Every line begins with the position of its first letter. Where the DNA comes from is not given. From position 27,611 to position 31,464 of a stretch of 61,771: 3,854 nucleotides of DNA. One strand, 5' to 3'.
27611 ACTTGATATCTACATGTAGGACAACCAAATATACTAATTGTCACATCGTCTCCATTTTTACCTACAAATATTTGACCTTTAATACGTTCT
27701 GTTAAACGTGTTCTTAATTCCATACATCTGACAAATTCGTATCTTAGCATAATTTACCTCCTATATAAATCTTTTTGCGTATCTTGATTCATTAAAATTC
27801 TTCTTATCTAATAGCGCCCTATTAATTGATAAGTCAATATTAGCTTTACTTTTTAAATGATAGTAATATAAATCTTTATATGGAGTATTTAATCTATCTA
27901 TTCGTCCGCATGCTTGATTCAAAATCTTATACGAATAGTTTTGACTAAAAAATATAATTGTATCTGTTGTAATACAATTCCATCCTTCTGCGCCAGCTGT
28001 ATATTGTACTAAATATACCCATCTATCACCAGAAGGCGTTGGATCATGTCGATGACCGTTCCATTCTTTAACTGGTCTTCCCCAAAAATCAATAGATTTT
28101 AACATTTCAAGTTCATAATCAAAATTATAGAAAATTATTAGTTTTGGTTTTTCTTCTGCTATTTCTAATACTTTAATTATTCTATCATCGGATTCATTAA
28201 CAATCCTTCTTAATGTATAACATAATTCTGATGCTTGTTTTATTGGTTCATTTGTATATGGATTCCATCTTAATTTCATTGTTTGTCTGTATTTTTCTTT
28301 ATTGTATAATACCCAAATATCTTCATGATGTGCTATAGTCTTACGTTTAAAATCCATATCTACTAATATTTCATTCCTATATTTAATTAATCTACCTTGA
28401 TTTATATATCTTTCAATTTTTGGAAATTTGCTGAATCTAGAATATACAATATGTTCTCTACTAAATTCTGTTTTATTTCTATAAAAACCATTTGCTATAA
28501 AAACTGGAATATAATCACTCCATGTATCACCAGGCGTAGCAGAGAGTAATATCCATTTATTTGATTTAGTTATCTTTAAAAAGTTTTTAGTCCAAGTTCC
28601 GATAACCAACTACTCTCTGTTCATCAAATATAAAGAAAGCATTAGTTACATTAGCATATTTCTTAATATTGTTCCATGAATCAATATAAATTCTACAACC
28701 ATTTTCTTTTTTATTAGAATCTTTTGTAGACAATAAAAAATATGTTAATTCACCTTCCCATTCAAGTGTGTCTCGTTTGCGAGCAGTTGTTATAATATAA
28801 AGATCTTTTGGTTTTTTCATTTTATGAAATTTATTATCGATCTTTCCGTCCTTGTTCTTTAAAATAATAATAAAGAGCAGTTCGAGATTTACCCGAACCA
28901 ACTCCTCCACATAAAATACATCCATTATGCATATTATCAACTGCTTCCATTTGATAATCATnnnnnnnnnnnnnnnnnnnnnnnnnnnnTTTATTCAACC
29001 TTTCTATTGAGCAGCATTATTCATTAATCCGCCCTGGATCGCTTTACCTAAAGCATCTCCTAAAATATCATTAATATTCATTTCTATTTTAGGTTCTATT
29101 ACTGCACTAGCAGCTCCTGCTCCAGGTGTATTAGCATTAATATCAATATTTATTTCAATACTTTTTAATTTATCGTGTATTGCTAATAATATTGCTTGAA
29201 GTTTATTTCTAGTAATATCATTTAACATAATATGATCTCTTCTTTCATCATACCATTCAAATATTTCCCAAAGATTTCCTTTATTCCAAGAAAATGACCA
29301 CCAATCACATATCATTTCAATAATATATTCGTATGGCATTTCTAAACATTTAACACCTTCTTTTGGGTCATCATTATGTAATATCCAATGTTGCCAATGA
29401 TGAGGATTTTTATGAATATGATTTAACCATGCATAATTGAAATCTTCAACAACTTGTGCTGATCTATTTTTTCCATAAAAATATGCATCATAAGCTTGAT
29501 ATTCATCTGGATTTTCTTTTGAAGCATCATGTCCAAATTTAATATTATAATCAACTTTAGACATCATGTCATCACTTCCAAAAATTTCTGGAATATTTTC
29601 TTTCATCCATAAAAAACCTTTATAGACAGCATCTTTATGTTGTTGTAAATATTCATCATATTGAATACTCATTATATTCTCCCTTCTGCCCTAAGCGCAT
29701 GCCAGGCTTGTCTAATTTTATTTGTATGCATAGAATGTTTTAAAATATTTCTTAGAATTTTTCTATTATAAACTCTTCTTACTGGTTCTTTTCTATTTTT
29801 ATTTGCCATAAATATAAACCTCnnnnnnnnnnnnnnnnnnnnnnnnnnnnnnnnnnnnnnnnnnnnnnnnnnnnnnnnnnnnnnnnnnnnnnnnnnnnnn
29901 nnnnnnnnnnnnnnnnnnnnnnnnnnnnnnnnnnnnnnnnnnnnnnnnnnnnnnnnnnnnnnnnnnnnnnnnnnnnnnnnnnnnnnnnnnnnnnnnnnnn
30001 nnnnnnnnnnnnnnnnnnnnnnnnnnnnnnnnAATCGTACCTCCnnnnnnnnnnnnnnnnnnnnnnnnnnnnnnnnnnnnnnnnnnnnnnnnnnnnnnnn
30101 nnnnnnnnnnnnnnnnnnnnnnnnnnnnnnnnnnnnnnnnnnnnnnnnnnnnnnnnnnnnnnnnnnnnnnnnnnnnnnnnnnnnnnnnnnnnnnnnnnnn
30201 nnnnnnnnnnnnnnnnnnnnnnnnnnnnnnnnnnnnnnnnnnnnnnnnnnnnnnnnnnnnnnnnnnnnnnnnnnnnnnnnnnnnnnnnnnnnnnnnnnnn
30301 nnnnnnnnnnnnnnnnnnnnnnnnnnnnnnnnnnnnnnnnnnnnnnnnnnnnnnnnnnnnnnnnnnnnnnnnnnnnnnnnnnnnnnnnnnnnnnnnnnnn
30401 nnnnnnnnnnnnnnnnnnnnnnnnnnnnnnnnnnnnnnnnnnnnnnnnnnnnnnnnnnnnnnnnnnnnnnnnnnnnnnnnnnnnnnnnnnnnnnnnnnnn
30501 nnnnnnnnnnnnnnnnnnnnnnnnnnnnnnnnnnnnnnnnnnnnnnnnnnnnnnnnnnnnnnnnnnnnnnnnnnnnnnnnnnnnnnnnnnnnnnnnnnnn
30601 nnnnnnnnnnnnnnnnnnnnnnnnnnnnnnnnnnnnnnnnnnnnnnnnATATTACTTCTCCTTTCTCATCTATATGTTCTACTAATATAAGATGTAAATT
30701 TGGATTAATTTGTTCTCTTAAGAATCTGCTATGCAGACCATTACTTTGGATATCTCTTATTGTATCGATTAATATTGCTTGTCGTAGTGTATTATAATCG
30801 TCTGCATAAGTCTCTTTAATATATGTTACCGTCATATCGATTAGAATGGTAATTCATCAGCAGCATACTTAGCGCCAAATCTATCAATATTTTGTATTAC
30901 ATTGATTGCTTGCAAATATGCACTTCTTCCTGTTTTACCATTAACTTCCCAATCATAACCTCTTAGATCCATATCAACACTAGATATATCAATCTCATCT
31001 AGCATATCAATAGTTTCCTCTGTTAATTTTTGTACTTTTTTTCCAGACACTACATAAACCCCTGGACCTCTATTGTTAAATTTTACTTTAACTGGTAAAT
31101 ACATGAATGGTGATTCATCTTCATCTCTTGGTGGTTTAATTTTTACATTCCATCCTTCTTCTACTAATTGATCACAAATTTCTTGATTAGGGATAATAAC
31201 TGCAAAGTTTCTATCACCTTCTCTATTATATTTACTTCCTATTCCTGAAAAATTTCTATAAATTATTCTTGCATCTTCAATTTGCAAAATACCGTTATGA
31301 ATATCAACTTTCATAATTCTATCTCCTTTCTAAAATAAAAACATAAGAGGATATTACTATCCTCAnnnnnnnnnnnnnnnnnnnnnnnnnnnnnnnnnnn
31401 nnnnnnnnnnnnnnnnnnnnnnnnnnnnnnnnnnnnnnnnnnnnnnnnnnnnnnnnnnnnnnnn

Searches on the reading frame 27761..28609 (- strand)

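Call 50: search_protein_families(library=phrogs, proteins=[window:27761-28609:-], max_evalue=0.001)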
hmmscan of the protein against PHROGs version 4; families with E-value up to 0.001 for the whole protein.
window:27761-28609:- (282 aa): 1 family
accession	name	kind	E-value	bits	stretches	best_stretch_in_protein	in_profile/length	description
phrog_62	-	DNA, RNA and nucleotide metabolism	2e-39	135.9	1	6-275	827-1131/1881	DNA helicase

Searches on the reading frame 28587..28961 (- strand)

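Call 70: search_protein_families(library=phrogs, proteins=[window:28587-28961:-], max_evalue=0.001)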
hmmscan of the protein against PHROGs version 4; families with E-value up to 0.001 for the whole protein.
window:28587-28961:- (124 aa): 1 family
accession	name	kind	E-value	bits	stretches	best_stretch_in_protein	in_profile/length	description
phrog_62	-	DNA, RNA and nucleotide metabolism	0.00013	20.5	1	49-116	737-818/1881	DNA helicase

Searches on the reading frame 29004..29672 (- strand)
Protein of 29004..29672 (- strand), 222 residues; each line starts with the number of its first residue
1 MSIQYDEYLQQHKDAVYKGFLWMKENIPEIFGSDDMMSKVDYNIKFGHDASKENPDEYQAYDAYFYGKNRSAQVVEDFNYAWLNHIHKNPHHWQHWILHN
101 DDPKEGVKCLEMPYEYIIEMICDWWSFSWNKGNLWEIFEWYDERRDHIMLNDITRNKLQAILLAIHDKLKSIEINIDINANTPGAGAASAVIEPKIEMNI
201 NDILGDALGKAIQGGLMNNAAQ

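Call 50: search_protein_families(library=phrogs, proteins=[window:29004-29672:-], max_evalue=0.001)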
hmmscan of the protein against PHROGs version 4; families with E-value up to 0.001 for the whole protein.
window:29004-29672:- (222 aa): 1 family
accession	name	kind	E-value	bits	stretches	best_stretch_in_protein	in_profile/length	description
phrog_20637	-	unknown function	1.5e-73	247.4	1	1-175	1-171/174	-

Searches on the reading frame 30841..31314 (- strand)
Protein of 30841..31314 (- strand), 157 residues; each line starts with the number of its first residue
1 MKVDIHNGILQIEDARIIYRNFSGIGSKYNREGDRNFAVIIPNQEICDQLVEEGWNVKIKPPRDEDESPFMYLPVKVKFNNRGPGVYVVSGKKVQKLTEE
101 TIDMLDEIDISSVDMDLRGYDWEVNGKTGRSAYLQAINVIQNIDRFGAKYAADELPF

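Call 50: search_protein_families(library=phrogs, proteins=[window:30841-31314:-], max_evalue=0.001)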
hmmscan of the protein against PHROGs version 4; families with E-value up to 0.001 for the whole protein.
window:30841-31314:- (157 aa): 2 families
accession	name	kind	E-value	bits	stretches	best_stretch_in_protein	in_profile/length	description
phrog_4787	-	DNA, RNA and nucleotide metabolism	2.2e-53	181.2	1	7-153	8-154/163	single strand annealing protein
phrog_16939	-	unknown function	3.1e-34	119.6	1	11-151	139-281/330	-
